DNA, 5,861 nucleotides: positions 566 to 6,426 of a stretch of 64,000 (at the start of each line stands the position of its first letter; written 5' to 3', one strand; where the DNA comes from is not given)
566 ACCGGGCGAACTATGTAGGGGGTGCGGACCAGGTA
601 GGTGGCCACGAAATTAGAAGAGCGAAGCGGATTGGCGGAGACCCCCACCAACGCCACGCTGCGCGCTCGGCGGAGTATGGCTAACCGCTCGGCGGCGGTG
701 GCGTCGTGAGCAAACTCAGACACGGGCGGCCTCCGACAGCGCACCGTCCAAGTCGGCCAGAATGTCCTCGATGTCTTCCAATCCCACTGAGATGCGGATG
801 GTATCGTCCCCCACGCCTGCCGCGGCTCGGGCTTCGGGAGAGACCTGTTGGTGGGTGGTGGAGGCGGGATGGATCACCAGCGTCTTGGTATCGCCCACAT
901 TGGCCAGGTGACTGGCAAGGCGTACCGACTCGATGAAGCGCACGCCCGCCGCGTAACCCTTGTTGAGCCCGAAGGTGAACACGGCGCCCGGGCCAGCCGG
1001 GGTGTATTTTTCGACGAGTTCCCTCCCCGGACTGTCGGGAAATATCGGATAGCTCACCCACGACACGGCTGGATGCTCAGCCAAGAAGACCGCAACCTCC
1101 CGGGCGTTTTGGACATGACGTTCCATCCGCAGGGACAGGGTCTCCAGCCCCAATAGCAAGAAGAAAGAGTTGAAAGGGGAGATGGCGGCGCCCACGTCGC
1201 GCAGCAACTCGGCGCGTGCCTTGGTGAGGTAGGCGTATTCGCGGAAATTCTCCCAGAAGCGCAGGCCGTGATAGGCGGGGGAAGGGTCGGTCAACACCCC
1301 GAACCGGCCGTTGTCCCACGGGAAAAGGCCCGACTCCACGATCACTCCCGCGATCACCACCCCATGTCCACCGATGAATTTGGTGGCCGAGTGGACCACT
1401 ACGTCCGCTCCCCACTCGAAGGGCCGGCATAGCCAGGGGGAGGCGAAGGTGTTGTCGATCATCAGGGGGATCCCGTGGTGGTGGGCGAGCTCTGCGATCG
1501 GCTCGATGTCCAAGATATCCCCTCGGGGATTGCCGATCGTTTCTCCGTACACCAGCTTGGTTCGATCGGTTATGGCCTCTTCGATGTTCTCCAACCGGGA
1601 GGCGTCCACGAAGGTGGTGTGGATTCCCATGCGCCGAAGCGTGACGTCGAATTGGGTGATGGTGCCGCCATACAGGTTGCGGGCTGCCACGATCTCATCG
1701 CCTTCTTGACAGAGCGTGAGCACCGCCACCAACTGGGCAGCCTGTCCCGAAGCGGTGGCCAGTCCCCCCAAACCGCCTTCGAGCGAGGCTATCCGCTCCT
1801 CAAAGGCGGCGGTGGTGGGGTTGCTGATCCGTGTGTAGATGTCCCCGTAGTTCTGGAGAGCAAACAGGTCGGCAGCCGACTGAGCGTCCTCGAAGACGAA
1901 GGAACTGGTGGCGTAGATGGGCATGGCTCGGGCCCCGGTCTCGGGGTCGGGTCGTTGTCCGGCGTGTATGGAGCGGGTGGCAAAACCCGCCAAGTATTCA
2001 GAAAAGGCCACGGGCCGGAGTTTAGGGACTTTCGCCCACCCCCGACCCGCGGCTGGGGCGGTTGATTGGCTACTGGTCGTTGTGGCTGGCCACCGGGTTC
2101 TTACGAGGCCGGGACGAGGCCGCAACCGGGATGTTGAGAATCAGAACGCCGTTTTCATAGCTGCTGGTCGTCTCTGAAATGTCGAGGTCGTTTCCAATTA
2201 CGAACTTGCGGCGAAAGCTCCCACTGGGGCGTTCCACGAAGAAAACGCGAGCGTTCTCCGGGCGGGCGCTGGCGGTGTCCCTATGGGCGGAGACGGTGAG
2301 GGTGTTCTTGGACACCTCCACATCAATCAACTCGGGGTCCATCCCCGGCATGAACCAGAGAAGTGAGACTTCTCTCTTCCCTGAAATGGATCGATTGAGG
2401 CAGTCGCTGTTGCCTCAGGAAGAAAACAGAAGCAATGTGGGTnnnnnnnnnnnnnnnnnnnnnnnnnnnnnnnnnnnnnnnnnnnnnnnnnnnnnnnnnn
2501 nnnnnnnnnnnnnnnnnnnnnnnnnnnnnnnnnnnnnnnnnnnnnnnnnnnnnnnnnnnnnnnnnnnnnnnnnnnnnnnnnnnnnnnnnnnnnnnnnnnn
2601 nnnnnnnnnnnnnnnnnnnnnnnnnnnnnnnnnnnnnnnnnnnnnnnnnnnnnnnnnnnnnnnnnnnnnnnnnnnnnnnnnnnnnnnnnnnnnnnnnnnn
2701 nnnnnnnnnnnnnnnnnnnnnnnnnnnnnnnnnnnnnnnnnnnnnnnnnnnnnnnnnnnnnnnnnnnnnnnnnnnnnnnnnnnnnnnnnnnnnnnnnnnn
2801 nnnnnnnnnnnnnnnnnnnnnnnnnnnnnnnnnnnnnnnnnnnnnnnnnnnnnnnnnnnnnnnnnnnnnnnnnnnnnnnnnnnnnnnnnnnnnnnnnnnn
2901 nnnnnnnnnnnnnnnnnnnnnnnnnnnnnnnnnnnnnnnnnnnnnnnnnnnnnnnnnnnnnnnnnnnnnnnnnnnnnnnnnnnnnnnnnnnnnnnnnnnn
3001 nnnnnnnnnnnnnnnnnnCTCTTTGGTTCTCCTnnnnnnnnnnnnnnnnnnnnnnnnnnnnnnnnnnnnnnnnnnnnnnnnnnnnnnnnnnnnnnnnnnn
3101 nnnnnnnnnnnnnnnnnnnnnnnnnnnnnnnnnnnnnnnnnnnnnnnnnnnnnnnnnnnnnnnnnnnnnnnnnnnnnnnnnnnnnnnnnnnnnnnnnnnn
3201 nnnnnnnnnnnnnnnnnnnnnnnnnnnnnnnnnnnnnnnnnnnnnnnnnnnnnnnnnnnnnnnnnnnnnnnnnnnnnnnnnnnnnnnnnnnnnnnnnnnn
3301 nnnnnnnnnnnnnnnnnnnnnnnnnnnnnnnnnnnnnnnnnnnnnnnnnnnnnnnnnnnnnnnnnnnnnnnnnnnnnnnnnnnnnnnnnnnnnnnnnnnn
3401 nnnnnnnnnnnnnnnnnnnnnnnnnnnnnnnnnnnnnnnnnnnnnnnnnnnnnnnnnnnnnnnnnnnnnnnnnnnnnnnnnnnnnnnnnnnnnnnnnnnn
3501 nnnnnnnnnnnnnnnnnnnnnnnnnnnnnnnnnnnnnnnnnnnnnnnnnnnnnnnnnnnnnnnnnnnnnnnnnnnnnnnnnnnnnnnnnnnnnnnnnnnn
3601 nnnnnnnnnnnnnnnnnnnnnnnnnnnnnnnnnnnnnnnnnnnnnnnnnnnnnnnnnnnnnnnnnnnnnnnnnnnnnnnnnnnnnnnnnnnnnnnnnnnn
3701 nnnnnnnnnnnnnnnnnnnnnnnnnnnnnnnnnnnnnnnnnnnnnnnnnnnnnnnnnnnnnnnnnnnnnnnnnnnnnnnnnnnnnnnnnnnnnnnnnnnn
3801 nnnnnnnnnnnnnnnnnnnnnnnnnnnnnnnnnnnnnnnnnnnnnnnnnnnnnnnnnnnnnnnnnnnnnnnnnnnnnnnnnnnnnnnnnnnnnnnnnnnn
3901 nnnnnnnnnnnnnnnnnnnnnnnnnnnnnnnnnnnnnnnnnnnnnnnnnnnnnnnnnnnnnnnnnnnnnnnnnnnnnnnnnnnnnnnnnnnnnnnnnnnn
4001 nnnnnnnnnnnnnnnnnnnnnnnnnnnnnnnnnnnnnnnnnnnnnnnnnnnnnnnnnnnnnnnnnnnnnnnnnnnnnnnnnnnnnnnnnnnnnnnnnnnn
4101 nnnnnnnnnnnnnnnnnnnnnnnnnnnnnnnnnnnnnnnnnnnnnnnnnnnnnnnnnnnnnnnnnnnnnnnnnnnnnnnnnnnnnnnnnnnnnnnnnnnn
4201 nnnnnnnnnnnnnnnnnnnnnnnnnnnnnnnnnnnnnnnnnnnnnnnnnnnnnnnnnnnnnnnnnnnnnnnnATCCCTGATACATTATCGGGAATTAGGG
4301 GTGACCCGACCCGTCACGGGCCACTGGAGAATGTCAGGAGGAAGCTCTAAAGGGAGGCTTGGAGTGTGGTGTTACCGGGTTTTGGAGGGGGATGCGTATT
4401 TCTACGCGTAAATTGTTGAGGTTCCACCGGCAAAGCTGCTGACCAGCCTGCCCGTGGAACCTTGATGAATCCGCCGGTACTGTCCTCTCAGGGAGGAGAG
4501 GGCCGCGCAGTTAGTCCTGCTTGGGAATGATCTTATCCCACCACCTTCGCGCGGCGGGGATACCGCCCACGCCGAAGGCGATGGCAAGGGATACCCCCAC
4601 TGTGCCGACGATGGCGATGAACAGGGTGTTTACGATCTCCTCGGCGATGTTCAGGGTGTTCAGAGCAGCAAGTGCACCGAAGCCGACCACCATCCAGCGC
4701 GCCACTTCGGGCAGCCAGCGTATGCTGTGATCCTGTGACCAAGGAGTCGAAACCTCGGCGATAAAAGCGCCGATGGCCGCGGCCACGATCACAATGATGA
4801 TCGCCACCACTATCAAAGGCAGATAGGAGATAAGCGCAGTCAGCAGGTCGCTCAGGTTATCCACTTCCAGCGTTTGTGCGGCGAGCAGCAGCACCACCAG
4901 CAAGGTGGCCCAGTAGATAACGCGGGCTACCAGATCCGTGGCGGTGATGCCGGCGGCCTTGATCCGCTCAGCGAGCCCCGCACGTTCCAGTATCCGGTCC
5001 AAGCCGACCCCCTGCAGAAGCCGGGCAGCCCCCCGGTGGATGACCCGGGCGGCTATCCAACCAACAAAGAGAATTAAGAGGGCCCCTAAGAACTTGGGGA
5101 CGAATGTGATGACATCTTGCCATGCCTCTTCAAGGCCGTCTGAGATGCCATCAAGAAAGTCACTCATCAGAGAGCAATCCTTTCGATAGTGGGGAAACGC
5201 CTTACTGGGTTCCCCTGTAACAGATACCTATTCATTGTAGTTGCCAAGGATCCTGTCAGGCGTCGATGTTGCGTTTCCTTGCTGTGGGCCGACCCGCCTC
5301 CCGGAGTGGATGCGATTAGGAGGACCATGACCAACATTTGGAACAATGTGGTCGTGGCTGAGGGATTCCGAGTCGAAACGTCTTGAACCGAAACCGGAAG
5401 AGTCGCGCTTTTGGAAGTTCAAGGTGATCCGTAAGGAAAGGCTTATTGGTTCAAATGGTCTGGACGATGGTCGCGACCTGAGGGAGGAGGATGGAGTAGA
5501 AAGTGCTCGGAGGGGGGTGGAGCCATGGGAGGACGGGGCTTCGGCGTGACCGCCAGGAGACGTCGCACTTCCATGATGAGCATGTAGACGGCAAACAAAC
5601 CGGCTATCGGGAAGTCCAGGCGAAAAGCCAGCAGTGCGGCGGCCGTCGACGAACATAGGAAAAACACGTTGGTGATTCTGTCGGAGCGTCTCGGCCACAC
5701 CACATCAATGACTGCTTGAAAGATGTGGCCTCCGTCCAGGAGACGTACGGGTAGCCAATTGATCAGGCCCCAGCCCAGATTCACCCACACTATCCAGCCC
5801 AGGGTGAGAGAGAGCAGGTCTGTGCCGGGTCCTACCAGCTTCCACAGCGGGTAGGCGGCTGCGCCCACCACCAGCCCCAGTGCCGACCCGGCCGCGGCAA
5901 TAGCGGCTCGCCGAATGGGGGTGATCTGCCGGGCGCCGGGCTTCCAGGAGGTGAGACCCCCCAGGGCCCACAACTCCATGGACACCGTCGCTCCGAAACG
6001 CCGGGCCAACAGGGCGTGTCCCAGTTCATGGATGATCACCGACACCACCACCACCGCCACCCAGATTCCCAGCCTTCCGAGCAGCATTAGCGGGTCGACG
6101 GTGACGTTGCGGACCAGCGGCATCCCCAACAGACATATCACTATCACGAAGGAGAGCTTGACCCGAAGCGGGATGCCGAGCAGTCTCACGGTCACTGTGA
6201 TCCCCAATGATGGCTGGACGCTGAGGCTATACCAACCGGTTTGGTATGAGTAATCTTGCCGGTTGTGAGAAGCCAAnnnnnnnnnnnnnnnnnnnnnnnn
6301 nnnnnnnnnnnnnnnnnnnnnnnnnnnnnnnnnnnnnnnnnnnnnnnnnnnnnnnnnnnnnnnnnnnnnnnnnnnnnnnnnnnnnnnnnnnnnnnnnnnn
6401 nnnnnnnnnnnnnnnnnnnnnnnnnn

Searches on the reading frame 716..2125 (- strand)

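Call 37: search_protein_families(library=pfam, proteins=[window:716-2125:-], max_evalue=0.001)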
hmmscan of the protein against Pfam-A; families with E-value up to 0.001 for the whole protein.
window:716-2125:- (469 aa): 6 families
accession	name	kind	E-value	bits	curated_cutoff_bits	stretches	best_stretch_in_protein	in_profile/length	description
PF01053.26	Cys_Met_Meta_PP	-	1e-131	439.4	27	1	50-463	2-380/381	Cys/Met metabolism PLP-dependent enzyme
PF01041.23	DegT_DnrJ_EryC1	-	3.2e-08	33.6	19.8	1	102-225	23-146/360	DegT/DnrJ/EryC1/StrS aminotransferase family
PF00266.25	Aminotran_5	-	1.1e-07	31.6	21.5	1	139-258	85-210/371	Aminotransferase class-V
PF00155.27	Aminotran_1_2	-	3.2e-07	30.3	19.7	1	101-228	39-189/361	Aminotransferase class I and II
PF01212.27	Beta_elim_lyase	-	3.7e-07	30.2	27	1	101-225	30-169/288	Beta-eliminating lyase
PF02347.22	GDC-P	-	0.00095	18.6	26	0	123-250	136-259/429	Glycine cleavage system P-protein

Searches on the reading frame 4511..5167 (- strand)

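Call 37: search_protein_families(library=pfam, proteins=[window:4511-5167:-], max_evalue=0.001)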
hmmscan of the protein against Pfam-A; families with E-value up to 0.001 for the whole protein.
window:4511-5167:- (218 aa): 1 family
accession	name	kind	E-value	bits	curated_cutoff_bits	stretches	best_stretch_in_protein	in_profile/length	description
PF05552.17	MS_channel_1st_1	-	8.4e-19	67.6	22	2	12-58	3-49/50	Mechanosensitive ion channel, conserved TM helix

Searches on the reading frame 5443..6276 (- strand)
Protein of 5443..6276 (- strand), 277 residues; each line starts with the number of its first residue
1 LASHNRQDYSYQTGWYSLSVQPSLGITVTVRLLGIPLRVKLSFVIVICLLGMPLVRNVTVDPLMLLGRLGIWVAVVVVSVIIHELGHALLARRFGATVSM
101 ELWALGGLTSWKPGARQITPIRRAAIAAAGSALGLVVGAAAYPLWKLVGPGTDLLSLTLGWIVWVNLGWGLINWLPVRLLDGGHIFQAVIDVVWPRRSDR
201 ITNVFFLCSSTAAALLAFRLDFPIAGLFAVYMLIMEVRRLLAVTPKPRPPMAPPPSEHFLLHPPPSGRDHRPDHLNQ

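Call 37: search_protein_families(library=pfam, proteins=[window:5443-6276:-], max_evalue=0.001)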
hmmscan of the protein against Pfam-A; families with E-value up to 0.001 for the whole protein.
window:5443-6276:- (277 aa): 1 family
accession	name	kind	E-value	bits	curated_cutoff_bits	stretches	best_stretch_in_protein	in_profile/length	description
PF02163.28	Peptidase_M50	-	3.5e-16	59.7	27.2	2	73-144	3-99/221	Peptidase family M50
